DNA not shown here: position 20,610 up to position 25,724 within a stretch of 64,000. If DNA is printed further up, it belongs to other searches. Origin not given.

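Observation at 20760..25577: Single 1605-aa polypeptide carrying both a GH2 and a GH35 catalytic module, next to the hexuronate cluster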

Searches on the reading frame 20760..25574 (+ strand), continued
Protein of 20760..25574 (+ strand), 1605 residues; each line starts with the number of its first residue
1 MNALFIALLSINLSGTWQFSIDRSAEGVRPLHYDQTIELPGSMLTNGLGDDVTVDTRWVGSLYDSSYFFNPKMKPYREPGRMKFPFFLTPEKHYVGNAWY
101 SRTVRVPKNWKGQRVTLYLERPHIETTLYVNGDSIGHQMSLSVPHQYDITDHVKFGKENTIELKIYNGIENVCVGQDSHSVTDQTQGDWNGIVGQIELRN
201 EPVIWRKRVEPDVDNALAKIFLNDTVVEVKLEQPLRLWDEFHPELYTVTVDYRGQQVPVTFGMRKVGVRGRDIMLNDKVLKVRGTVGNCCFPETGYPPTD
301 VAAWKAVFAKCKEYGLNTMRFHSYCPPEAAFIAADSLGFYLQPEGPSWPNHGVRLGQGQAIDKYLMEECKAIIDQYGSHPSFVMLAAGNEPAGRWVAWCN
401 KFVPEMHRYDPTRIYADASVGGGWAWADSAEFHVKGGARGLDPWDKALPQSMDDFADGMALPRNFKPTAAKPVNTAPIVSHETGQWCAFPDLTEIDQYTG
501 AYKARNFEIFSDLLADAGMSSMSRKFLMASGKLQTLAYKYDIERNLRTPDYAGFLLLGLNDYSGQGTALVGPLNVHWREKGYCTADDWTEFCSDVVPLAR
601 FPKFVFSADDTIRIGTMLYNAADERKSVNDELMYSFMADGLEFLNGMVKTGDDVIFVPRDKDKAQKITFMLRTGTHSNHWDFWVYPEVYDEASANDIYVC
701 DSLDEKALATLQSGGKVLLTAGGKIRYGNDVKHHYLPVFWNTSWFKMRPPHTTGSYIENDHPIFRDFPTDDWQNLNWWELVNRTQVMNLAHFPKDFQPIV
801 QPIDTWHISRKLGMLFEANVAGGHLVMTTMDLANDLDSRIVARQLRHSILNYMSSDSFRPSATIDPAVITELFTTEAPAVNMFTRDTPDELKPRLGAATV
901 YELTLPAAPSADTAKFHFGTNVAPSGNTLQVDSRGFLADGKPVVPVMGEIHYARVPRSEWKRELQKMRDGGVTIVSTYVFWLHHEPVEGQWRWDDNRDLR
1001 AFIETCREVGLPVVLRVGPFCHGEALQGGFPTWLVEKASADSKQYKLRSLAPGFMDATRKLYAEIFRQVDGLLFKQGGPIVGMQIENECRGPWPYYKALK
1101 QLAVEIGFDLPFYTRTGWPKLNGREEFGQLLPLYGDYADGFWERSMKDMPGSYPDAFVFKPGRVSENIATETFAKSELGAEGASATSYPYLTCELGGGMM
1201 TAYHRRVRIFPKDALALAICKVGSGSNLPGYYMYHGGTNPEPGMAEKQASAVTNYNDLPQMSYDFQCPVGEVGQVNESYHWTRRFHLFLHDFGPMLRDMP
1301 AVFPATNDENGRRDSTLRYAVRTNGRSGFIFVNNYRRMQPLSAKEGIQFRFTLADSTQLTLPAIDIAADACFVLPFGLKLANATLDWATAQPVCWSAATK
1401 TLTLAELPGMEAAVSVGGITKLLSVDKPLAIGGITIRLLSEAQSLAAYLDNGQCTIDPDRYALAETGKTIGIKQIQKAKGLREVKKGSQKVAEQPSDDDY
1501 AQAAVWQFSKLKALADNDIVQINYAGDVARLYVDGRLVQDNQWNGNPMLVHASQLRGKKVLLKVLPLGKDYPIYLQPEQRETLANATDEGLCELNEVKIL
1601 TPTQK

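Call 24: find_encoding_contigs(protein=P0002, flank=10000, max_places=3)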
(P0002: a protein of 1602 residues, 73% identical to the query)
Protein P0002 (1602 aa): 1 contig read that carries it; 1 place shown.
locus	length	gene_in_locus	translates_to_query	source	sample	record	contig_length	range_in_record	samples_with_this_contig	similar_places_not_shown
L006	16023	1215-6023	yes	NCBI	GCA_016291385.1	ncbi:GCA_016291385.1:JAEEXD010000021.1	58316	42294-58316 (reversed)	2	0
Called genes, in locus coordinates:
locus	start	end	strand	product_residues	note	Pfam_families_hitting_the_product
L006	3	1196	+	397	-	?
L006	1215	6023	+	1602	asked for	PF02837:Glyco_hydro_2_N, PF22666:Glyco_hydro_2_N2 (weak), PF01301:Glyco_hydro_35, PF02449:Glyco_hydro_42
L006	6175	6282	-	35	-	-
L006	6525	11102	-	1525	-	PF04234:CopC (faint), PF07581:Glug (faint)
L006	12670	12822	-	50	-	-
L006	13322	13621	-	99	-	-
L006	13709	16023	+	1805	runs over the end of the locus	PF09479:Flg_new (faint), PF18998:Flg_new_2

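Call 33: search_protein_families(library=pfam, proteins=[P0008, P0004, L006:3-1196:+, L002:8645-9208:+], max_evalue=0.001)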
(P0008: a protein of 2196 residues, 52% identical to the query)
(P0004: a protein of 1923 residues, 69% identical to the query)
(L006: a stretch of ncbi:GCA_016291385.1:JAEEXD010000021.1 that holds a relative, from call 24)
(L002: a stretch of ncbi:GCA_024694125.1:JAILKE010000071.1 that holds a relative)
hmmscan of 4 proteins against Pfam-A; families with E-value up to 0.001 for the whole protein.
P0008 (2196 aa): 7 families
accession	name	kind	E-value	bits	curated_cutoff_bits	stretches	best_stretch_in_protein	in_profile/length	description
PF21348.3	RGL11_C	-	8.4e-209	694.8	27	1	121-645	1-487/490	Rhamnogalacturonan lyase family 11, C-terminal domain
PF01301.25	Glyco_hydro_35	-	1.3e-56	193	27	1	1546-1891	1-316/319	Glycosyl hydrolases family 35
PF18370.7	RGI_lyase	-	2.9e-16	60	27.8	1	34-103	2-69/86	Rhamnogalacturonan I lyases beta-sheet domain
PF02837.24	Glyco_hydro_2_N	-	9e-16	58.7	28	1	651-825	3-159/169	Glycosyl hydrolases family 2, sugar binding domain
PF01839.29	FG-GAP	-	1.4e-06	28.5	22.1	0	384-410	7-29/37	FG-GAP repeat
PF13517.12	FG-GAP_3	-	3.3e-06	28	26.9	0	349-396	21-60/61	FG-GAP-like repeat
PF22666.2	Glyco_hydro_2_N2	-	1.1e-05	26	27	1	683-804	12-123/167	Glycosyl hydrolase 2 galactose-binding domain-like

P0004 (1923 aa): 6 families
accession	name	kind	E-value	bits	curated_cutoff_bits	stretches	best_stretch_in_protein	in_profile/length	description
PF01301.25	Glyco_hydro_35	-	2.5e-61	208.5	27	2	942-1110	2-168/319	Glycosyl hydrolases family 35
PF04616.20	Glyco_hydro_43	-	1.9e-43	149.3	32.2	1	1610-1922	9-288/288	Glycosyl hydrolases family 43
PF02837.24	Glyco_hydro_2_N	-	7.3e-14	52.5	28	1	13-184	4-152/169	Glycosyl hydrolases family 2, sugar binding domain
PF02449.21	Glyco_hydro_42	-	5.3e-11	42.9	21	1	960-1094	6-137/376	Beta-galactosidase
PF22666.2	Glyco_hydro_2_N2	-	4.3e-06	27.3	27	1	97-180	49-132/167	Glycosyl hydrolase 2 galactose-binding domain-like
PF00703.27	Glyco_hydro_2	-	0.00016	22.8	23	1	219-264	63-109/109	Glycosyl hydrolases family 2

L006:3-1196:+ (397 aa): 4 families
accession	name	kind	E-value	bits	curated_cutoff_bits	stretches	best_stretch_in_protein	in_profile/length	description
PF00561.26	Abhydrolase_1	-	7.3e-25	88.5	25.8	1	146-376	2-244/245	alpha/beta hydrolase fold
PF12697.13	Abhydrolase_6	-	2.6e-24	87.5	26.3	1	147-382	1-216/217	Alpha/beta hydrolase family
PF12146.15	Hydrolase_4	-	2.9e-08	33.8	27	1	143-346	3-202/239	Serine aminopeptidase, S33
PF04616.20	Glyco_hydro_43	-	0.00016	21.5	32.2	1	1-91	195-287/288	Glycosyl hydrolases family 43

L002:8645-9208:+ (187 aa): 0 families

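Call 38: find_related_loci(query=A2, collection=genome_contigs, flank=10000)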
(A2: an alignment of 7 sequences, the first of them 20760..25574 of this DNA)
Query A2 (1605 aa) in genome_contigs; peptide patterns used: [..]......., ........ (x = any residue, [..] = any of these).
599 stretches matched a pattern (row limit reached: there are more); 546 encode a relative of the query (tblastn E <= 1e-3); the best 80 are kept; 80 distinct loci.
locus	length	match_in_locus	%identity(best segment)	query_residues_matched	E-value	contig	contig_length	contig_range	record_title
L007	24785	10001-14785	69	1-1599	0e+0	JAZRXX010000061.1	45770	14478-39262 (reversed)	MAG: Bacteroidales bacterium isolate T1900044950_TA20190003.MAGScoT_cleanbin_000076 SGB_3603_k141_1665430, whole genome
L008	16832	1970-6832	69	15-1600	0e+0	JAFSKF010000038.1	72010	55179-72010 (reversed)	MAG: Bacteroidales bacterium isolate RGIG3218 Goat_Reticulum-2__c434754, whole genome shotgun sequence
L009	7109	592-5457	68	15-1604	0e+0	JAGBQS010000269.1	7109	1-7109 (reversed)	MAG: Bacteroidales bacterium isolate RGIG9360 Yak_Abomasum.Co__c2907723, whole genome shotgun sequence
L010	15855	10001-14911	67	4-1600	0e+0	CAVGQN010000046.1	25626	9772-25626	bacterium isolate H07613-L1_cleanbin_000004 genome assembly, contig: Spades_H07613-L1_contig_694, whole genome shotgun s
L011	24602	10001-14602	51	7-1582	0e+0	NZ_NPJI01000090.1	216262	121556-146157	Prevotella sp. P2-180 contig90, whole genome shotgun sequence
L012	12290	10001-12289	96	1-763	0e+0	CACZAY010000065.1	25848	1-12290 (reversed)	MAG: uncultured Bacteroidales bacterium isolate RUG12447 genome assembly, contig: RUG12447_asm_65, whole genome shotgun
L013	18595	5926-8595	73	10-896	0e+0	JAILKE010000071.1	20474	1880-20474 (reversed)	MAG: Bacteroidales bacterium isolate RUI194 k141_1058275_flag=0_multi=11.8209_len=20474, whole genome shotgun sequence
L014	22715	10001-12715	71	10-895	0e+0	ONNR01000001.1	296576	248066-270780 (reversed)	uncultured Prevotellaceae bacterium isolate RUG465 genome assembly, contig: scaffold_0, whole genome shotgun sequence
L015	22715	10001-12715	71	10-895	0e+0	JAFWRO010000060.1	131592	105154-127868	MAG: Bacteroidales bacterium isolate RGIG6006 Sheep_Omasum-3__c715287, whole genome shotgun sequence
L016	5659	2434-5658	57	7-1110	0e+0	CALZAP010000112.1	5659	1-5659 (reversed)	MAG: uncultured Prevotella sp. isolate SRR14474046_bin.27_metaWRAP_v1.3_MAG genome assembly, contig: ERZ9423955.6757, wh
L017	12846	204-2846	68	10-895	0e+0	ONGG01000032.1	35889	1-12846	uncultured Prevotellaceae bacterium isolate RUG280 genome assembly, contig: scaffold_472, whole genome shotgun sequence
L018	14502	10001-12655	67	7-895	0e+0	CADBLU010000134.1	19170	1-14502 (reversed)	MAG: uncultured Prevotellaceae bacterium isolate RUG14088 genome assembly, contig: RUG14088_asm_134, whole genome shotgu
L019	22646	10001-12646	66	10-895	0e+0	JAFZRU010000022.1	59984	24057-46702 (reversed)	MAG: Prevotella sp. isolate RGIG8039 Water_buffalos_Rumen-1__c336946, whole genome shotgun sequence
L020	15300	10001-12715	71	10-895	0e+0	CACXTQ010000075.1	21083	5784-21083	MAG: uncultured Bacteroidales bacterium isolate RUG11585 genome assembly, contig: RUG11585_asm_75, whole genome shotgun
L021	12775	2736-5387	67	7-895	0e+0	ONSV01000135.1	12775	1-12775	uncultured Prevotellaceae bacterium isolate RUG602 genome assembly, contig: scaffold_4858, whole genome shotgun sequence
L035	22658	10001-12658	63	1-895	0e+0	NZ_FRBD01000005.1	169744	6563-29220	Xylanibacter ruminicola strain KHT3, whole genome shotgun sequence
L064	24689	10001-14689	59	10-1578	0e+0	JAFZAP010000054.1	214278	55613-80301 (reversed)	MAG: Prevotella sp. isolate RGIG7592 Water_buffalos_Omasum-3__c360226, whole genome shotgun sequence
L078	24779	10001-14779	69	10-1599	0e+0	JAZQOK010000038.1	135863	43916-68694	MAG: Bacteroidales bacterium isolate T1900045243_TH20190013.MAGScoT_cleanbin_000021 SGB_5586_k141_3707063, whole genome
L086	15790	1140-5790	62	10-1589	0e+0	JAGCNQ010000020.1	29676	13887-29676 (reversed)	MAG: Bacteroidaceae bacterium isolate RGIG9956 Yak_Reticulum-1__c64693, whole genome shotgun sequence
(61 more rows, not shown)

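Call 49: search_protein_families(library=pfam, proteins=[L012:7647-9920:+, L012:6364-7881:+, L010:9058-9825:+, L010:7339-8505:-, L007:9032-9937:+, L007:16260-16979:+, L011:9095-9910:+, L011:4785-7433:+, L011:14739-16178:+, L064:6397-9870:+], max_evalue=0.0001)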
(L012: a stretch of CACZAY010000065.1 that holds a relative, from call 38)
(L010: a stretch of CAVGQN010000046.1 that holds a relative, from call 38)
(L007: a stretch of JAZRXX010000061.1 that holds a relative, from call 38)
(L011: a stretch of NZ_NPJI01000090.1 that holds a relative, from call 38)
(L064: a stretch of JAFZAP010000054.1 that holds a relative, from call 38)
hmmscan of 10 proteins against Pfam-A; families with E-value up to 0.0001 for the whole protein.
L012:7647-9920:+ (758 aa): 4 families
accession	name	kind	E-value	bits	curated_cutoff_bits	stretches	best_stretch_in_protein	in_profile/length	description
PF04616.20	Glyco_hydro_43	-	1.3e-39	136.8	32.2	1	172-450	2-286/288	Glycosyl hydrolases family 43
PF12697.13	Abhydrolase_6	-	5.5e-22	79.9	26.3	1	510-747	1-216/217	Alpha/beta hydrolase family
PF00561.26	Abhydrolase_1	-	1.1e-21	78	25.8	1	509-742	2-245/245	alpha/beta hydrolase fold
PF12146.15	Hydrolase_4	-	6.3e-07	29.4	27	1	505-617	2-115/239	Serine aminopeptidase, S33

L012:6364-7881:+ (506 aa): 1 family
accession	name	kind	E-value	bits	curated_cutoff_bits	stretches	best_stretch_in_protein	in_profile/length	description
PF01694.28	Rhomboid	-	1.2e-16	61.7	22.6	1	338-475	2-141/143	Rhomboid domain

L010:9058-9825:+ (256 aa): 1 family
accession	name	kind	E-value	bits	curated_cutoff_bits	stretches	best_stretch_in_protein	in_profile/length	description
PF19700.5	DUF6198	-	2.6e-23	83.3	27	1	16-218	13-205/217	Family of unknown function (DUF6198)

L010:7339-8505:- (388 aa): 0 families

L007:9032-9937:+ (302 aa): 1 family
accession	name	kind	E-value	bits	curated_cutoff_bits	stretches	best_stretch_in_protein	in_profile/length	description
PF08885.17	GSCFA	-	2.1e-70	237.6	25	1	23-246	3-234/237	GSCFA family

L007:16260-16979:+ (240 aa): 1 family
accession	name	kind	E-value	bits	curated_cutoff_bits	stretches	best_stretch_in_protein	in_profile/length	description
PF06790.16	UPF0259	-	6.5e-07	29.8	31.4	1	4-226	3-227/248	Uncharacterised protein family (UPF0259)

L011:9095-9910:+ (272 aa): 1 family
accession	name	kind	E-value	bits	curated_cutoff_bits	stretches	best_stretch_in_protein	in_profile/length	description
PF01177.27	Asp_Glu_race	-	1e-13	52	31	1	20-211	20-201/211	Asp/Glu/Hydantoin racemase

L011:4785-7433:+ (883 aa): 1 family
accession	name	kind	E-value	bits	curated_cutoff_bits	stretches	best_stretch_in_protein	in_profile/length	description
PF07244.20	POTRA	-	1.7e-50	170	21.3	4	302-383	1-79/79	Surface antigen variable number repeat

L011:14739-16178:+ (480 aa): 1 family
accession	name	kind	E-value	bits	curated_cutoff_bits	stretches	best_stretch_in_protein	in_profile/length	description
PF08757.17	CotH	-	7.9e-41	141.1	23.8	1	79-424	1-317/322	CotH kinase protein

L064:6397-9870:+ (1158 aa): 17 families
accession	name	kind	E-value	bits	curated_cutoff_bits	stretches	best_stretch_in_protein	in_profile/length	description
PF17128.10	DUF5107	-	1.1e-47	163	24.4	1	37-320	5-279/310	Domain of unknown function (DUF5107)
PF07719.23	TPR_2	-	1.4e-26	90.8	27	0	998-1022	3-27/34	Tetratricopeptide repeat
PF13428.12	TPR_14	-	6.3e-17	60.8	23.5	0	998-1035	3-41/44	Tetratricopeptide repeat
PF00515.34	TPR_1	-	4e-16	58.5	27.8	0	808-837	5-34/34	Tetratricopeptide repeat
PF13432.12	TPR_16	-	4.2e-16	59.5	32.7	1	513-558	16-61/65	Tetratricopeptide repeat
PF13424.12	TPR_12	-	5.6e-15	55.7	30.1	1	533-590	8-67/77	Tetratricopeptide repeat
PF13431.12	TPR_17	-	7.1e-12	45.1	24.4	0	516-548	1-33/34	Tetratricopeptide repeat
PF13414.12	TPR_11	-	1.9e-11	43.9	26.8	1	813-851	3-41/42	TPR repeat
PF13181.12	TPR_8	-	4.3e-10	39.4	25.7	0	998-1022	3-27/34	Tetratricopeptide repeat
PF14559.12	TPR_19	-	8.9e-09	36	25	0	513-554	10-51/68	Tetratricopeptide repeat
PF07721.20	TPR_4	-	1.9e-08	34.6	27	0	999-1020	4-25/26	Tetratricopeptide repeat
PF13374.12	TPR_10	-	3.7e-06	27.2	27.5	0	529-560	3-34/42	Tetratricopeptide repeat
PF21545.3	T7SS_EccA1_N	-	6.8e-06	26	27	0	1030-1065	195-230/272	T7SS, ESX-1 secretion system protein EccA1, N-terminal domain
PF13174.12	TPR_6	-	1.3e-05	26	26.3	0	1002-1021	6-25/33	Tetratricopeptide repeat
PF13429.12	TPR_15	-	2.7e-05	24.2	26.2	0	503-593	155-239/280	Tetratricopeptide repeat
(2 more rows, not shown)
